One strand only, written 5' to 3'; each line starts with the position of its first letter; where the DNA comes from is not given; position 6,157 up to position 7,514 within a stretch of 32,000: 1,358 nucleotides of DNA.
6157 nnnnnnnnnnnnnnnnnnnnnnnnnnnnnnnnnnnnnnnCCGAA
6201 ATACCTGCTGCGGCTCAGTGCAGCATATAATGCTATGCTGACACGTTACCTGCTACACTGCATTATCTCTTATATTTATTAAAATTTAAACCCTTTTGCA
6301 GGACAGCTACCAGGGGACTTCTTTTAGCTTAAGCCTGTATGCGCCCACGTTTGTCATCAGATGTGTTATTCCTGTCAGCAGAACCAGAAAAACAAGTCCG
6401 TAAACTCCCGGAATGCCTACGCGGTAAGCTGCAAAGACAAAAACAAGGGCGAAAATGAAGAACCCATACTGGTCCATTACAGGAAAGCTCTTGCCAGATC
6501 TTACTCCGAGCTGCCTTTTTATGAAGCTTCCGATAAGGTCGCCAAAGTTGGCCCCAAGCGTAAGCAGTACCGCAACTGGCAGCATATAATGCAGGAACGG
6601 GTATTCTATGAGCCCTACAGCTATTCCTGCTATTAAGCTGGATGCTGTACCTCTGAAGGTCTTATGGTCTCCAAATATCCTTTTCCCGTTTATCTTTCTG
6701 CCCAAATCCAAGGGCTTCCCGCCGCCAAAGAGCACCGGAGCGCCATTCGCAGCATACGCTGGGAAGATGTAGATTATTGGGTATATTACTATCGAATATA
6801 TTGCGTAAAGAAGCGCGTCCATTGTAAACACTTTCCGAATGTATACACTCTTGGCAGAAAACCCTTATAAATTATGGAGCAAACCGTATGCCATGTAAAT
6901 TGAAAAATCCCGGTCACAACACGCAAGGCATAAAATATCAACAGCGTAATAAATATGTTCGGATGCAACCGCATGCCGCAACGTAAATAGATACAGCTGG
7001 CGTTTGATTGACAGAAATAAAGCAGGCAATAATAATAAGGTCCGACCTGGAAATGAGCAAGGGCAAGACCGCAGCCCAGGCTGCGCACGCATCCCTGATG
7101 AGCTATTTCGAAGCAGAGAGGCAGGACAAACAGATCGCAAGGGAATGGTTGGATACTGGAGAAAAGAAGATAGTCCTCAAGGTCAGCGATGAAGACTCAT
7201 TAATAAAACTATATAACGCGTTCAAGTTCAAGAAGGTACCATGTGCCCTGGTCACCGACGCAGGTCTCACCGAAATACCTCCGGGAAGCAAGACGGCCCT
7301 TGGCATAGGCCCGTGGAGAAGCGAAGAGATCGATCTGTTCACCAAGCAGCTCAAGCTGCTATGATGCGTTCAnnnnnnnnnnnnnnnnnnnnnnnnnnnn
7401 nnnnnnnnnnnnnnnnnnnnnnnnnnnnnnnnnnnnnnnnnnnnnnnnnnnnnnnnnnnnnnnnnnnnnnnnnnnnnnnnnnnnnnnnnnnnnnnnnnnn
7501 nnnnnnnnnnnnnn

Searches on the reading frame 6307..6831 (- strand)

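Call 37: search_protein_families(library=pfam, proteins=[window:6307-6831:-], max_evalue=0.001)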
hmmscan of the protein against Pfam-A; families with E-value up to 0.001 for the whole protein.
window:6307-6831:- (174 aa): 2 families
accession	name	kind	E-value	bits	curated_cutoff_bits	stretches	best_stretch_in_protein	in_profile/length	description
PF01864.22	CarS-like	-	3.7e-39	135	22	1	11-174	1-175/175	CDP-archaeol synthase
PF01148.25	CTP_transf_1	-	1.3e-05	25.6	24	1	57-136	170-261/264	Cytidylyltransferase family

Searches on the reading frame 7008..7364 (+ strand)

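Call 37: search_protein_families(library=pfam, proteins=[window:7008-7364:+], max_evalue=0.001)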
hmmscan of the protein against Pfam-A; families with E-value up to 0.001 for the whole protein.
window:7008-7364:+ (118 aa): 1 family
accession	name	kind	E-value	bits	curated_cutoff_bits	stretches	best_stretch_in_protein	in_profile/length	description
PF01981.21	PTH2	-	1.3e-39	135.4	23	1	4-118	1-115/115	Peptidyl-tRNA hydrolase PTH2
